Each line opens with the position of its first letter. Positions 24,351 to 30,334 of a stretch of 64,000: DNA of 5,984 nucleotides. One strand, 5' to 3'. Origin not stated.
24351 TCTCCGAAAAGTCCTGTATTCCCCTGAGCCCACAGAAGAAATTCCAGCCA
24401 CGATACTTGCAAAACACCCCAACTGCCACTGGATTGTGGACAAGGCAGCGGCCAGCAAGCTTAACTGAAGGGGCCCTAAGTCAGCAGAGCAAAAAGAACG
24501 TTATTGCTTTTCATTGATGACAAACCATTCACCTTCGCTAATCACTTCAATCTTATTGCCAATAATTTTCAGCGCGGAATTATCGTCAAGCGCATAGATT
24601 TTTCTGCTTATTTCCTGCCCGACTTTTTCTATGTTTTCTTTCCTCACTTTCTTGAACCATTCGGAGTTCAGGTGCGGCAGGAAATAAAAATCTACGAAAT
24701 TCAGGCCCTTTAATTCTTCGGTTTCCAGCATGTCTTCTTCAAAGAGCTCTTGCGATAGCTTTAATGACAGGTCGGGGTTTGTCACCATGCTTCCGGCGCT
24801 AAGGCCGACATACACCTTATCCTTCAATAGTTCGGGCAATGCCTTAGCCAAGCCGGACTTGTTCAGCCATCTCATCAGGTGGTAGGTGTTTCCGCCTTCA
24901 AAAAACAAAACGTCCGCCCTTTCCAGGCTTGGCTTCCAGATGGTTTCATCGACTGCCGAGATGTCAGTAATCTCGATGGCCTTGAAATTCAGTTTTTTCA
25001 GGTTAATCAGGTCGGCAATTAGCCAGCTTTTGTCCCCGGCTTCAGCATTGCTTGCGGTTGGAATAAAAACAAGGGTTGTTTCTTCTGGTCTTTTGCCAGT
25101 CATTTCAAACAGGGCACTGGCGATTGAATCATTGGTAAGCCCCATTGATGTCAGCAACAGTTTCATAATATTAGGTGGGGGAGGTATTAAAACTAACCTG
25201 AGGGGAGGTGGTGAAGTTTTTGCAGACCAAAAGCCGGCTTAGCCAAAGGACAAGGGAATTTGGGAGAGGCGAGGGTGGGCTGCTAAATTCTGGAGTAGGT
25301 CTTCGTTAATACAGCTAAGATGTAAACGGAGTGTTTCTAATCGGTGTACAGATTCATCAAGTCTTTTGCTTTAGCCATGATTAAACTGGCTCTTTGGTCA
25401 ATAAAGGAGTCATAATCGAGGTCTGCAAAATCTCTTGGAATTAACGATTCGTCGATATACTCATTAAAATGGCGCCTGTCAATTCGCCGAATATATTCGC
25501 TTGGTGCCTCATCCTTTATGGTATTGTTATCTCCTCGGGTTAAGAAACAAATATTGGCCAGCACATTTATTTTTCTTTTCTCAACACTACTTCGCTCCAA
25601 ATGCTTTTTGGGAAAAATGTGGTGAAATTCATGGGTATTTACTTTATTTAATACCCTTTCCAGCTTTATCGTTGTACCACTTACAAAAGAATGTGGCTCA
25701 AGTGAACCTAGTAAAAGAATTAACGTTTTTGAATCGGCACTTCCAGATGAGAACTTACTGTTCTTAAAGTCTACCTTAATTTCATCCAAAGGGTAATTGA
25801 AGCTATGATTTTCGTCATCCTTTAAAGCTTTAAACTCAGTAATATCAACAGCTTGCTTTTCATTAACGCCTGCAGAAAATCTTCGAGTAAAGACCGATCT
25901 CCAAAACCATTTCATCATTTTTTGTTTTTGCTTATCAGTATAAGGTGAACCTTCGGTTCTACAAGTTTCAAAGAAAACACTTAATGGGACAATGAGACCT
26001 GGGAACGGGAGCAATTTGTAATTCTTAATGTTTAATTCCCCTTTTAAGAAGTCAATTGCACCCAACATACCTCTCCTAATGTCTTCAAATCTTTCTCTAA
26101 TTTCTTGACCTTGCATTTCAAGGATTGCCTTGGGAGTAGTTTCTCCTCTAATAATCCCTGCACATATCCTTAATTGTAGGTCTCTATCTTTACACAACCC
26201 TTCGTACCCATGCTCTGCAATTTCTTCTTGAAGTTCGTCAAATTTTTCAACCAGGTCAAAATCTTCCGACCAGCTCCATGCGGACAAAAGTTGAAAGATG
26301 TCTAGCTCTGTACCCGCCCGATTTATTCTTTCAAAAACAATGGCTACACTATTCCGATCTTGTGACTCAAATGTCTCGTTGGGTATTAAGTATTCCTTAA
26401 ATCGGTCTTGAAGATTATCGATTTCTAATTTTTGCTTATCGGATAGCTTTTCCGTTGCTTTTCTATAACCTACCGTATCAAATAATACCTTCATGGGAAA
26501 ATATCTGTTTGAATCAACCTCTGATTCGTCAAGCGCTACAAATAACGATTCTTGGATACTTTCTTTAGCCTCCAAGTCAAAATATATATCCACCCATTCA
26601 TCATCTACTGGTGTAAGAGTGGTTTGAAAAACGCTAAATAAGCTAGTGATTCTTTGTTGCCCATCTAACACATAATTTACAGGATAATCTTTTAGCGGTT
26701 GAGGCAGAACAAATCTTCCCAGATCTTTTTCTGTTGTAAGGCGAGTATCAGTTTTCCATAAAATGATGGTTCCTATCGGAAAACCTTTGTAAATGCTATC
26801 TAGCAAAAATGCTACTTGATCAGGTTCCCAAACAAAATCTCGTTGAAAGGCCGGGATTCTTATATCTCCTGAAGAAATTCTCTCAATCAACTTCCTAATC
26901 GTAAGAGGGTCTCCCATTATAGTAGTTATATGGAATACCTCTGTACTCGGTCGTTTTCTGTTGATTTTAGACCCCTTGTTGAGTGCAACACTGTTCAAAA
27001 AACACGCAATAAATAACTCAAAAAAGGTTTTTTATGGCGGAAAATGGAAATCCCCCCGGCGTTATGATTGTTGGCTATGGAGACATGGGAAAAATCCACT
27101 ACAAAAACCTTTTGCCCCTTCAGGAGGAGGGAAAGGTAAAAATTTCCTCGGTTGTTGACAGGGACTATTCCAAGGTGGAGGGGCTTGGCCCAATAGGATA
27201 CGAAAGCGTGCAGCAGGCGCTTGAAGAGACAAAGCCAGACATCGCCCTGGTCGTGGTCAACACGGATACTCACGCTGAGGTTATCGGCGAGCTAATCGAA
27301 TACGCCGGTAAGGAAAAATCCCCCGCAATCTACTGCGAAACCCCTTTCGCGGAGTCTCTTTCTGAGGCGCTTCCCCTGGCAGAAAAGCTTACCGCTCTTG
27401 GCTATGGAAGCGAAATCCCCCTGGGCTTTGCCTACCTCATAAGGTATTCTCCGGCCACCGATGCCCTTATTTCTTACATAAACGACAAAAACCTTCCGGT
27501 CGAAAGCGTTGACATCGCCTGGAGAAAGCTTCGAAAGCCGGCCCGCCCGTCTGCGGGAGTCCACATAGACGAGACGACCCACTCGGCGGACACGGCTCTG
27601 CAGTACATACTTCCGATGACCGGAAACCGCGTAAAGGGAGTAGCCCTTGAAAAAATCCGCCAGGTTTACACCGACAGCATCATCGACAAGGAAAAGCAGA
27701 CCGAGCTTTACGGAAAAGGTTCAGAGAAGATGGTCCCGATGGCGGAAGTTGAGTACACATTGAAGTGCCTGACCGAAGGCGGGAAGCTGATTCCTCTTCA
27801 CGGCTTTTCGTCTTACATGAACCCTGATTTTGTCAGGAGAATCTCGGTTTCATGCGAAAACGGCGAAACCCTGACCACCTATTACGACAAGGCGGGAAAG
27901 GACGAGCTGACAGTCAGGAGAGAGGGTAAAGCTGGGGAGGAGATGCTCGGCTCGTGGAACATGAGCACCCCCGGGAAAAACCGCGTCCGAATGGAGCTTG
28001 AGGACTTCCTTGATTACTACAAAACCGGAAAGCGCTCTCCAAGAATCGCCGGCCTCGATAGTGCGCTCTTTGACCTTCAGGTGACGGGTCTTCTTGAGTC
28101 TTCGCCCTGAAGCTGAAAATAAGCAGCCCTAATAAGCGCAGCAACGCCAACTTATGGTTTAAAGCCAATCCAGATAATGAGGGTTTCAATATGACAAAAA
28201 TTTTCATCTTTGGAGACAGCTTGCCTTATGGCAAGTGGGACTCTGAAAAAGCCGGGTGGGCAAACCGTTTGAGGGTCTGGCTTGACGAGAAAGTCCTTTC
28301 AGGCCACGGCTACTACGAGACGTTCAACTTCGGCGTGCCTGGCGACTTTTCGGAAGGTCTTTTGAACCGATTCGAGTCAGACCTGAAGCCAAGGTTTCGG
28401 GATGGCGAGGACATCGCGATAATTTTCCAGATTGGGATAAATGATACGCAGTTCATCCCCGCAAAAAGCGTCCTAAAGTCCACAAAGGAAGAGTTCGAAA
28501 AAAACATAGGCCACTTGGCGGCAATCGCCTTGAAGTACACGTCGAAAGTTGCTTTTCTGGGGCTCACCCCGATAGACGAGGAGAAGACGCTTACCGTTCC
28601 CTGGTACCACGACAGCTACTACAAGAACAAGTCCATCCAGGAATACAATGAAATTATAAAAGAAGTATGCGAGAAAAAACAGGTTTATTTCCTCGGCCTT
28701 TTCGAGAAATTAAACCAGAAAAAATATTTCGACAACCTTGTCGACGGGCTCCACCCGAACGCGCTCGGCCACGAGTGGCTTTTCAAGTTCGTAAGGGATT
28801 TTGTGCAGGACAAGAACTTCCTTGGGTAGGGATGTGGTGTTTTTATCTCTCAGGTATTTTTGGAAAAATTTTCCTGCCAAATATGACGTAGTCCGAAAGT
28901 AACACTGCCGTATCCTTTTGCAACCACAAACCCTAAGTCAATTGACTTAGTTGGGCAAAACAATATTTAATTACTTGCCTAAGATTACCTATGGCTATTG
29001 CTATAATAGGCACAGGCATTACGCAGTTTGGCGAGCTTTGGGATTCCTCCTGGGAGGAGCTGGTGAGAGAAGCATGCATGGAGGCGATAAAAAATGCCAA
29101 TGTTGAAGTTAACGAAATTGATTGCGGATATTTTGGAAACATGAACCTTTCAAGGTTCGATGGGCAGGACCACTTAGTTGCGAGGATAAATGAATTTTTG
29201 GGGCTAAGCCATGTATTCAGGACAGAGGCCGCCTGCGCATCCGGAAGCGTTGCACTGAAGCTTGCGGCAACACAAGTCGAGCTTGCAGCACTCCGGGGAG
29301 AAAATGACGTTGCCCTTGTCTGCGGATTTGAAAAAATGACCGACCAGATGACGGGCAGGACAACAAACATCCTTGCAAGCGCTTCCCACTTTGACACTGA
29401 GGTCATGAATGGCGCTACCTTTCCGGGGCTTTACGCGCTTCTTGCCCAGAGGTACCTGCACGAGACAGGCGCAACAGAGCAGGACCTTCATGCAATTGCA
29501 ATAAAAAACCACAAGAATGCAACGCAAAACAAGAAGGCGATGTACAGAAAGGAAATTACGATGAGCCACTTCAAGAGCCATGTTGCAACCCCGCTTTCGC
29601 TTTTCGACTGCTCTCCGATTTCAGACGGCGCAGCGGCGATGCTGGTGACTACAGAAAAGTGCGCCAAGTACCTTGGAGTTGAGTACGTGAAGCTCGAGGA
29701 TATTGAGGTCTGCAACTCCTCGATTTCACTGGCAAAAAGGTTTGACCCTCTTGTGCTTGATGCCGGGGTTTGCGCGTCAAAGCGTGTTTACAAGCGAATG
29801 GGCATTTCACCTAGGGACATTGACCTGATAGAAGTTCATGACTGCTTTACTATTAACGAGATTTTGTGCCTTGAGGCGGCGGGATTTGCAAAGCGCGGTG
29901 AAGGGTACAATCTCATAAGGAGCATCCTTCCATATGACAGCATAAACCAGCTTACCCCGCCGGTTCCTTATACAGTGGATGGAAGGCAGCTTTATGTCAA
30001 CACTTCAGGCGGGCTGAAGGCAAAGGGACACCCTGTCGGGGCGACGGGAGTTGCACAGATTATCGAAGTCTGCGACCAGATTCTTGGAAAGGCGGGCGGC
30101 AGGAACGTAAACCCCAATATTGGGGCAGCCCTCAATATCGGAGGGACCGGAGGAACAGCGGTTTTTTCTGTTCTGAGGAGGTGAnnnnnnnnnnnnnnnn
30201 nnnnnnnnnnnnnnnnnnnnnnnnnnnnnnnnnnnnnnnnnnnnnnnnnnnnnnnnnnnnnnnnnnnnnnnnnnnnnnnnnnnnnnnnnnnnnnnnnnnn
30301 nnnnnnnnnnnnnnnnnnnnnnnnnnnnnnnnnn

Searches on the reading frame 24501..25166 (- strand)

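Call 48: search_protein_families(library=pfam, proteins=[window:24501-25166:-], max_evalue=0.00001)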
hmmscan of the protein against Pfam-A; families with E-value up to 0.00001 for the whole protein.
window:24501-25166:- (221 aa): 1 family
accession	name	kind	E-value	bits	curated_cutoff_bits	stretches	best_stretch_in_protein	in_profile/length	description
PF03575.23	Peptidase_S51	-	2e-30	106.5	23.9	1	3-209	1-206/206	Peptidase family S51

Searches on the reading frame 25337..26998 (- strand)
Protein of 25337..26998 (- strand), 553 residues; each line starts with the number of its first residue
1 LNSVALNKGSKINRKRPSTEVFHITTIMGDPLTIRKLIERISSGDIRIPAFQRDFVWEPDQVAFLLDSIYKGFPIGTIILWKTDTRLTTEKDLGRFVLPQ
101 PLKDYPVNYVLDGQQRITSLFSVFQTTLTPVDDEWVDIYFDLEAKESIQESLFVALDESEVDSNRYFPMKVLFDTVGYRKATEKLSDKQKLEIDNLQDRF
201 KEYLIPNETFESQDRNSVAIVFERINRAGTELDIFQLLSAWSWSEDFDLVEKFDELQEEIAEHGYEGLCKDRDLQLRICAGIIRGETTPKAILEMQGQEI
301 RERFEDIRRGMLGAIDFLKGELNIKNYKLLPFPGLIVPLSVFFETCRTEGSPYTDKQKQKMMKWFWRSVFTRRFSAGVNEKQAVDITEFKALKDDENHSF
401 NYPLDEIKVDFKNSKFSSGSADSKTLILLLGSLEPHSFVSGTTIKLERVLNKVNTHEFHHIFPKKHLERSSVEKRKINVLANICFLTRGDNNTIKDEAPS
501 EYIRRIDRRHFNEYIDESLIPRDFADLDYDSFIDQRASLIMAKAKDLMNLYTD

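Call 49: search_protein_families(library=pfam, proteins=[window:25337-26998:-], max_evalue=0.00001)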
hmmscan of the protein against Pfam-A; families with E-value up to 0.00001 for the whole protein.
window:25337-26998:- (553 aa): 1 family
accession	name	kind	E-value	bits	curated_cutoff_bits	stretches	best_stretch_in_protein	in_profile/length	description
PF03235.19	GmrSD_N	-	8.5e-30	104.8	33.2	1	34-241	1-197/199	GmrSD restriction endonuclease, N-terminal domain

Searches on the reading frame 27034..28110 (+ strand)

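Call 49: search_protein_families(library=pfam, proteins=[window:27034-28110:+], max_evalue=0.00001)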
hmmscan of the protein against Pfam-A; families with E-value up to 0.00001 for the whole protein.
window:27034-28110:+ (358 aa): 1 family
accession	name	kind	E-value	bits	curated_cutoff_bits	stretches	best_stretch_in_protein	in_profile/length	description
PF01408.29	GFO_IDH_MocA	-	4.4e-09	37.5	24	1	10-118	3-108/120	Oxidoreductase family, NAD-binding Rossmann fold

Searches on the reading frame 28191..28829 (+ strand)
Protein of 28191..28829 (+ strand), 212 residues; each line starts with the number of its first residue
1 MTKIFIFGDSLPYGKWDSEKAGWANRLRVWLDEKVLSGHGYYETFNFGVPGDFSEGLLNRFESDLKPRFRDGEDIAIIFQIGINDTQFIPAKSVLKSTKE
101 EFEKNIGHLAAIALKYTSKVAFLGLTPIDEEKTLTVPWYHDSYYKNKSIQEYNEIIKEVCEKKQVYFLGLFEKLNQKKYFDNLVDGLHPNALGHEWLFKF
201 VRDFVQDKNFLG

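Call 49: search_protein_families(library=pfam, proteins=[window:28191-28829:+], max_evalue=0.00001)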
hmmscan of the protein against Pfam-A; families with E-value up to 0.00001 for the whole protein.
window:28191-28829:+ (212 aa): 2 families
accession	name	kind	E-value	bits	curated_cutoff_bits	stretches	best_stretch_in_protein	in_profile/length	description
PF13472.12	Lipase_GDSL_2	-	2.6e-19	70.9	32.9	1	6-195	1-177/178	GDSL-like Lipase/Acylhydrolase family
PF00657.28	Lipase_GDSL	-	1.7e-13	51.7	23.6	1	4-199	1-206/208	GDSL-like Lipase/Acylhydrolase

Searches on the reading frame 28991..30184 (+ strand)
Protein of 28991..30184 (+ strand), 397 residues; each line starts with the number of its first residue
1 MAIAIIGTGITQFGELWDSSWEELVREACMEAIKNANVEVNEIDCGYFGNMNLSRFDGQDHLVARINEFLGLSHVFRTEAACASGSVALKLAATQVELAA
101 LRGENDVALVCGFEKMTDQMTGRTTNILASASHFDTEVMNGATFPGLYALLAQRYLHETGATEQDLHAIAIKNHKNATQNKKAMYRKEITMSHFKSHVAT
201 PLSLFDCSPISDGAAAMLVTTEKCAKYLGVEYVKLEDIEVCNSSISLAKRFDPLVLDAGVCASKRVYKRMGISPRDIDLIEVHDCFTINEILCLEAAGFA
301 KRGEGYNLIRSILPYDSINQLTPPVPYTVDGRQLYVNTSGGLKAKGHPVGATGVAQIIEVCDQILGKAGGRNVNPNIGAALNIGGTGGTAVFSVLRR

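Call 49: search_protein_families(library=pfam, proteins=[window:28991-30184:+], max_evalue=0.00001)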
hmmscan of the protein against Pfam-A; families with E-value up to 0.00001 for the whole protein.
window:28991-30184:+ (397 aa): 3 families
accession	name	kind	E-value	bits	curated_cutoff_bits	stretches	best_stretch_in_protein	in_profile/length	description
PF22691.2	Thiolase_C_1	-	5.2e-28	98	28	2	247-310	9-71/144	Thiolase C-terminal domain-like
PF00108.29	Thiolase_N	-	1.1e-25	90.9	26.4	1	3-190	1-201/260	Thiolase, N-terminal domain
PF02803.24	Thiolase_C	-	7.2e-10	39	27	1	259-390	24-118/123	Thiolase, C-terminal domain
